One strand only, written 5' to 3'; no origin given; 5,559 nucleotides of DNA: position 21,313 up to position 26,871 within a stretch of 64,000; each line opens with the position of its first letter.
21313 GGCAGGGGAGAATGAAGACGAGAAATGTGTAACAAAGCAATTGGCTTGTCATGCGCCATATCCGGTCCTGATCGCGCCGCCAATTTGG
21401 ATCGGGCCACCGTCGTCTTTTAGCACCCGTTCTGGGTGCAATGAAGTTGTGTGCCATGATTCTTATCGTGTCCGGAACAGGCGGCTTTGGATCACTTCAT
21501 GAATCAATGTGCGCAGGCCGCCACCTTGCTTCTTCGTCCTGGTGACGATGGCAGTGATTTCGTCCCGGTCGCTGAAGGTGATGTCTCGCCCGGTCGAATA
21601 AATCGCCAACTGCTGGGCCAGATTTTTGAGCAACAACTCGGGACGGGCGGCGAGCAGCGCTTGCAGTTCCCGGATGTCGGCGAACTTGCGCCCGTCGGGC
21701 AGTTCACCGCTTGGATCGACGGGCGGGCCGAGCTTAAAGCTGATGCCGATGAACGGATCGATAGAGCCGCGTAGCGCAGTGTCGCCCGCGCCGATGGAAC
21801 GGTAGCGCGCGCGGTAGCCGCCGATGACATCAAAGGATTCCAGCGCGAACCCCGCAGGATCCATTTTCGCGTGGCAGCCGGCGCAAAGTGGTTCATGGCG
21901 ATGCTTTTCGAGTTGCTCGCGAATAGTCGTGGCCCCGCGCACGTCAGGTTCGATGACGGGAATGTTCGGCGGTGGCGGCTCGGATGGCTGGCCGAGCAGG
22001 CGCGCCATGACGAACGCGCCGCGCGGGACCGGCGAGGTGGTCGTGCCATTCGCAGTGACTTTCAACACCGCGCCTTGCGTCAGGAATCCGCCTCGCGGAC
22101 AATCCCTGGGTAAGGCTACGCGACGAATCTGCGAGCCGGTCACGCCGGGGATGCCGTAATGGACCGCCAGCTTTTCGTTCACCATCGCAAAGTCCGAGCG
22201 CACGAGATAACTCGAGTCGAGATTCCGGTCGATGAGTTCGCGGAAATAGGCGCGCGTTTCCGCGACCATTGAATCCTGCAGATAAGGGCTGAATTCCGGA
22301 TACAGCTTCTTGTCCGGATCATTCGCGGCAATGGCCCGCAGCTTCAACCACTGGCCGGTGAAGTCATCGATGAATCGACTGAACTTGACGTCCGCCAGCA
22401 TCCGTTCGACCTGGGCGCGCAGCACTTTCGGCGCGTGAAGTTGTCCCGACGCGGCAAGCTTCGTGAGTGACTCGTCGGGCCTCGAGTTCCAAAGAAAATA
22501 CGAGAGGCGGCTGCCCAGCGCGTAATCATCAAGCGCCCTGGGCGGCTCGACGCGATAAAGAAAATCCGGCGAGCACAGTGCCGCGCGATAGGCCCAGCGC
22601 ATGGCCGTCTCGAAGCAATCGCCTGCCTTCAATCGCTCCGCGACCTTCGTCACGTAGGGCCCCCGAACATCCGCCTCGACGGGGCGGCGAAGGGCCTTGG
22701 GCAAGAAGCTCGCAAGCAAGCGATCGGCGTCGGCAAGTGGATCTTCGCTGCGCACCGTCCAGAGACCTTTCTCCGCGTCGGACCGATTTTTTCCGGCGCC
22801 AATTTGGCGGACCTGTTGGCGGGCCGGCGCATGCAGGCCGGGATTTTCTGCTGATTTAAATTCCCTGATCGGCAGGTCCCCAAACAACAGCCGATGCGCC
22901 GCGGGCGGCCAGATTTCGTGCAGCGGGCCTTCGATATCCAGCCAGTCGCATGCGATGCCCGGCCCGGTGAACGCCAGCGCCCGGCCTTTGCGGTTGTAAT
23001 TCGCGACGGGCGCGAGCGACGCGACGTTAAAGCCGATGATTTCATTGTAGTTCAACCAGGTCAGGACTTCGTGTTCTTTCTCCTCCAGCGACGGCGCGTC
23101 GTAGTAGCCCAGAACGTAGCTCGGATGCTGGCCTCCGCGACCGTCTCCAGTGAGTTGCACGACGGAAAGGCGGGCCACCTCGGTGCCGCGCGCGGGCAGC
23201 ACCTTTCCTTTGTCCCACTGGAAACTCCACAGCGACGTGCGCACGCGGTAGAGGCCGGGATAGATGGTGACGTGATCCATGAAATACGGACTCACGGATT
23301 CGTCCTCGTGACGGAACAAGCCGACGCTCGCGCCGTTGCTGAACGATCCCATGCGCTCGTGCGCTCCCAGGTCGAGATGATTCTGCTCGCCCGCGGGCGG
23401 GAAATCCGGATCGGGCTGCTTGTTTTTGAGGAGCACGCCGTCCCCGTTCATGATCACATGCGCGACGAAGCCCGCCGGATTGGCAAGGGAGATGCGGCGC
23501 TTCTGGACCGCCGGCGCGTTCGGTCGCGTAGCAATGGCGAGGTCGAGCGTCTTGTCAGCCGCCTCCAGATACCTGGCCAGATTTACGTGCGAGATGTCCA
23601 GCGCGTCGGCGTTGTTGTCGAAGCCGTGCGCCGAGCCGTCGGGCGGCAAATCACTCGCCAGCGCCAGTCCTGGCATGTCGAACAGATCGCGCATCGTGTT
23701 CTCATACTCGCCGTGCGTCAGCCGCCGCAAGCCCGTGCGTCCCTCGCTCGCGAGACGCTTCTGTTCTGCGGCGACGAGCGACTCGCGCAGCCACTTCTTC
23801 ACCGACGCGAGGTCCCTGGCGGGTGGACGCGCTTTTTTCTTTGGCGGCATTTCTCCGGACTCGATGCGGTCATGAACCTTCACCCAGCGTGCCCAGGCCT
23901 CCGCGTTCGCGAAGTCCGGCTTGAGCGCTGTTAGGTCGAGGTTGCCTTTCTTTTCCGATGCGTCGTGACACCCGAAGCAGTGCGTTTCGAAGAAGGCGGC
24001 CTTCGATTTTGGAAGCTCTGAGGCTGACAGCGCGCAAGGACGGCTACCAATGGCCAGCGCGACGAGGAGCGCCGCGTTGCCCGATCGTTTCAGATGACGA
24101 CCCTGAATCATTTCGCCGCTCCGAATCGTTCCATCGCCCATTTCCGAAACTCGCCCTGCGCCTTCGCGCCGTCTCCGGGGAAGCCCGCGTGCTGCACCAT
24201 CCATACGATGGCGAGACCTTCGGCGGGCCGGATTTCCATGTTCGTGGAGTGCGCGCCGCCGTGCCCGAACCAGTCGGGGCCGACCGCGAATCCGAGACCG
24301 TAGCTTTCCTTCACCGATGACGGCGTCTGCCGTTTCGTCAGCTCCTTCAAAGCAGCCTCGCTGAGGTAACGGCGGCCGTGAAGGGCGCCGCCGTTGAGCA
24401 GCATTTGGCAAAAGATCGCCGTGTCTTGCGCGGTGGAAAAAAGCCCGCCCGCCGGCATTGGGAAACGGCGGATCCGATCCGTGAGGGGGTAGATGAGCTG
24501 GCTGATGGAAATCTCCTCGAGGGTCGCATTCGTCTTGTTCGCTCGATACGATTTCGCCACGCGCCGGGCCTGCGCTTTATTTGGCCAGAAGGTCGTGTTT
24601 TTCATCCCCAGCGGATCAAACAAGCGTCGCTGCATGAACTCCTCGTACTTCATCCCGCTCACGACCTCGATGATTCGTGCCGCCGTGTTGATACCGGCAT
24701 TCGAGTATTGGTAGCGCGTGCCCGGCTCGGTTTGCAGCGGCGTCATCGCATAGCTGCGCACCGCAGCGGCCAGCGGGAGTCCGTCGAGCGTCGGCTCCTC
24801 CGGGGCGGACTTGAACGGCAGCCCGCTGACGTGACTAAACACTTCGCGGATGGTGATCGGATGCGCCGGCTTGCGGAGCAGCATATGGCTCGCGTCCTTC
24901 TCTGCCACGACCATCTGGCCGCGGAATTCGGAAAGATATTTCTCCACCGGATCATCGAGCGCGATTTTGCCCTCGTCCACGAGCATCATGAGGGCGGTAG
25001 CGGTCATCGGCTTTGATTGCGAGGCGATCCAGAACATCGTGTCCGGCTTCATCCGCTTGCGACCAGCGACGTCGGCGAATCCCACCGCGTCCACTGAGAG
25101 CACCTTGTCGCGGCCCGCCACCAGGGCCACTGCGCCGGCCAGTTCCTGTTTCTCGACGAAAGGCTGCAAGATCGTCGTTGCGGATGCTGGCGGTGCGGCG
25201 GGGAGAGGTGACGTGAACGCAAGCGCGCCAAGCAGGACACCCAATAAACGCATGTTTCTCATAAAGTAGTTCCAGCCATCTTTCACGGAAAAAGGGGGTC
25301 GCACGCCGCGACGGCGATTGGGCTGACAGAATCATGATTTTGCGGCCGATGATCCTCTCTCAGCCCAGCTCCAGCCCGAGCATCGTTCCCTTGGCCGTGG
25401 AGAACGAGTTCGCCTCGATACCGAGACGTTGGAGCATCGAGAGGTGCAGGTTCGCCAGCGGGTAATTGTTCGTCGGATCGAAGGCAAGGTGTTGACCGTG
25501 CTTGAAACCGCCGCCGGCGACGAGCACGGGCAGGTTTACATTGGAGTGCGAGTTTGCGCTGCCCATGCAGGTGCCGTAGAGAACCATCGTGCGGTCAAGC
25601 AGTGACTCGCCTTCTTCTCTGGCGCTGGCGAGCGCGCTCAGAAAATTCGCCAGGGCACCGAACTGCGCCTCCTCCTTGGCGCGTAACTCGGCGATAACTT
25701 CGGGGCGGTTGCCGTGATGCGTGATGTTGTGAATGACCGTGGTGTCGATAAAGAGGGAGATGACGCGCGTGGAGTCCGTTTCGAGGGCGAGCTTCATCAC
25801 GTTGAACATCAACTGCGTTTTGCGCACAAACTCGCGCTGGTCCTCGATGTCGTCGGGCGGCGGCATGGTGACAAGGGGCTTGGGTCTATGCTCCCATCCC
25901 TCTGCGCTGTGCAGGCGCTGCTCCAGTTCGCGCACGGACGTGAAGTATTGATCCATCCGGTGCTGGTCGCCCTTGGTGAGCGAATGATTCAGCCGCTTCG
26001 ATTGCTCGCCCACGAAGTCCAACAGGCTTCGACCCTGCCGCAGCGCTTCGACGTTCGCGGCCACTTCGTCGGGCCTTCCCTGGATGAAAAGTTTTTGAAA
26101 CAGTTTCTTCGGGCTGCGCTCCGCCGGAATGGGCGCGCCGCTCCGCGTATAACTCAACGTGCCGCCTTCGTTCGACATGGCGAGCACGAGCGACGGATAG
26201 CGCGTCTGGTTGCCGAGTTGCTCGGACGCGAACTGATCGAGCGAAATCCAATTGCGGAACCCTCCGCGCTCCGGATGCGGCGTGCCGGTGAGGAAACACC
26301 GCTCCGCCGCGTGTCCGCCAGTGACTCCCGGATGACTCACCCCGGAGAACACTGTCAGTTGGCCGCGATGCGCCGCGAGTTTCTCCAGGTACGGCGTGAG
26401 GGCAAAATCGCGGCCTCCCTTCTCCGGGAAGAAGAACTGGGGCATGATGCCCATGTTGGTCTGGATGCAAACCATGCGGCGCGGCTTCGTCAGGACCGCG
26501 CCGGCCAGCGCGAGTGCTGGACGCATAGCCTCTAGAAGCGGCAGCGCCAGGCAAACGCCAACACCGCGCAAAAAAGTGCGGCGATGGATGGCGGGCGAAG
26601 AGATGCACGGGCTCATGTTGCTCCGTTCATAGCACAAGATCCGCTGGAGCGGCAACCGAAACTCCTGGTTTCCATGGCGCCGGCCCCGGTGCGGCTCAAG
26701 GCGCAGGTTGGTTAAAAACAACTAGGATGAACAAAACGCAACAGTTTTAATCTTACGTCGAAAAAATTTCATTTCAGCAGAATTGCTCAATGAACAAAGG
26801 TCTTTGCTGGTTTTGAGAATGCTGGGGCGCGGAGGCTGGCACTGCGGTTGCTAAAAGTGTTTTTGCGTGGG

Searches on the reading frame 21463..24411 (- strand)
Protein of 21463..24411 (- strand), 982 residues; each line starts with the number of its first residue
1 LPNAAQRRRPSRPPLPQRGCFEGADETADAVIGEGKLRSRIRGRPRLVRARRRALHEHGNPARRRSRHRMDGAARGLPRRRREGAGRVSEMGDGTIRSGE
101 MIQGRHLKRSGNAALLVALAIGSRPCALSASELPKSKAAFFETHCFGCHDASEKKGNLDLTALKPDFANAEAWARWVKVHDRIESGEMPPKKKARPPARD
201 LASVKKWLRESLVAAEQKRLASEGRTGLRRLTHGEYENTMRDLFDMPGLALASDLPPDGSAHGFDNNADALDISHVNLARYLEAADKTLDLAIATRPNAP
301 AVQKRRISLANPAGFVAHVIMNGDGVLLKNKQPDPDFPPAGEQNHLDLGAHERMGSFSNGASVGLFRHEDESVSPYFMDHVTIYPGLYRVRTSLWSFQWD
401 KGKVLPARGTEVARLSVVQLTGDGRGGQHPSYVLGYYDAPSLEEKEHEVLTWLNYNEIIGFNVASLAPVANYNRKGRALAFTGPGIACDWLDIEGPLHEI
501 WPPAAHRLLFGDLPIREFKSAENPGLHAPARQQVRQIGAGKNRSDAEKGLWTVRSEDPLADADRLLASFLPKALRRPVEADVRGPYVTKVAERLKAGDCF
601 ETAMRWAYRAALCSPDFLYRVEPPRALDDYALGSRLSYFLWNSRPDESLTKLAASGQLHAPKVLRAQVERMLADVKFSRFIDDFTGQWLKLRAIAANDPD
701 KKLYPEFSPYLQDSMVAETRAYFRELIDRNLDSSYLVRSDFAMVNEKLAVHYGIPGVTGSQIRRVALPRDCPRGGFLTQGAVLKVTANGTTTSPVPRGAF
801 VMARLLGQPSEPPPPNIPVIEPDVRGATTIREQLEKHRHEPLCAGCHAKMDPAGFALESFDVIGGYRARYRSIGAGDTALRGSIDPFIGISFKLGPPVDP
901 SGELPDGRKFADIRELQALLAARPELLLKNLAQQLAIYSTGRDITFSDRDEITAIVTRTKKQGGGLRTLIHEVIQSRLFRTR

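Call 35: search_protein_families(library=pfam, proteins=[window:21463-24411:-], max_evalue=0.0001)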
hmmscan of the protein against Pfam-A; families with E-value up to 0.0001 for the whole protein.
window:21463-24411:- (982 aa): 7 families
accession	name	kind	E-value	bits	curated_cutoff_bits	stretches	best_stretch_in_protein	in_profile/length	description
PF07631.16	PSD4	-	4.9e-42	143.9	23.3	1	627-754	1-128/128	Protein of unknown function (DUF1592)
PF07627.16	PSCyt3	-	2.1e-32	111.8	27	1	773-869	1-97/98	Protein of unknown function (DUF1588)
PF07626.16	PSD3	-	3e-22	79.3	23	1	229-294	1-65/65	Protein of unknown function (DUF1587)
PF07624.16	PSD2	-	1.5e-19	69.9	25.8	1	906-979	1-74/74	Protein of unknown function (DUF1585)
PF07637.16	PSD5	-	9.3e-17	61.6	34.2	1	562-622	2-62/62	Protein of unknown function (DUF1595)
PF07635.16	PSCyt1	-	3.1e-08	34.5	22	1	145-191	1-58/59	Planctomycete cytochrome C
PF13442.11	Cytochrome_CBB3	-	2.1e-05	25.2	27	0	137-208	6-68/68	Cytochrome C oxidase, cbb3-type, subunit III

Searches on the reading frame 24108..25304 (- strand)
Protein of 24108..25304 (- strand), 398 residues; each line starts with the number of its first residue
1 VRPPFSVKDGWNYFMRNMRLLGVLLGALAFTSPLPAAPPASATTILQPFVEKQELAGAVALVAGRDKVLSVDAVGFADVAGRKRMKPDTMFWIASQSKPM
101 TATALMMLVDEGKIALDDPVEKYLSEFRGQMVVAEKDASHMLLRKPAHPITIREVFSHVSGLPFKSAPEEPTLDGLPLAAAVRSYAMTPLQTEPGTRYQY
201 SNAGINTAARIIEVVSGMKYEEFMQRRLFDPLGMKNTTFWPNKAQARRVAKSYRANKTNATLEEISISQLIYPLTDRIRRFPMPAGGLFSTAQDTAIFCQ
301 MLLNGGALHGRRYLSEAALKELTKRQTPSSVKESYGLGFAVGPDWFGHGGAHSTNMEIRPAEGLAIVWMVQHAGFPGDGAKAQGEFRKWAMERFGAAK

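Call 35: search_protein_families(library=pfam, proteins=[window:24108-25304:-], max_evalue=0.0001)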
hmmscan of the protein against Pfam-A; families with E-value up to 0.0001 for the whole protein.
window:24108-25304:- (398 aa): 1 family
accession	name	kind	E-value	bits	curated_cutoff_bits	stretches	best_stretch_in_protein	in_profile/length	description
PF00144.29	Beta-lactamase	-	3.9e-76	256.8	27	1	45-380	4-318/329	Beta-lactamase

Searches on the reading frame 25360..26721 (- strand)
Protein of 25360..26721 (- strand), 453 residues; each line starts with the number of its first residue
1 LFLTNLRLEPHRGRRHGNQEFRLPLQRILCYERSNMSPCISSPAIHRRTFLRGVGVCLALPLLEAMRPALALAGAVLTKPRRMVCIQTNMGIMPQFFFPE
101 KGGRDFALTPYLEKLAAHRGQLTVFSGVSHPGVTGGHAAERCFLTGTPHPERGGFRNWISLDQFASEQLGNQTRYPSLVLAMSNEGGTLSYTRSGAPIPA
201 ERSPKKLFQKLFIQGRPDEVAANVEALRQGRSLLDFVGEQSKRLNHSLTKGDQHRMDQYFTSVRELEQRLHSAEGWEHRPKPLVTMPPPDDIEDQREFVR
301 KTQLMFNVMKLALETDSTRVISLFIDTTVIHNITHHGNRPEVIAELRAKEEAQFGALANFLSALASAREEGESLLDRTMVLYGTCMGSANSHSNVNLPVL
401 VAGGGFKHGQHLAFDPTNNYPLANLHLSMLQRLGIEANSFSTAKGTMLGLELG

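Call 35: search_protein_families(library=pfam, proteins=[window:25360-26721:-], max_evalue=0.0001)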
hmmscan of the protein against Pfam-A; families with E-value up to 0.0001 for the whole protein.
window:25360-26721:- (453 aa): 1 family
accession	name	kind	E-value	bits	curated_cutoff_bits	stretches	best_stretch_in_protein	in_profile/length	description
PF07586.16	HXXSHH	-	7.7e-72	242.9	30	1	82-355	1-304/307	Protein of unknown function (DUF1552)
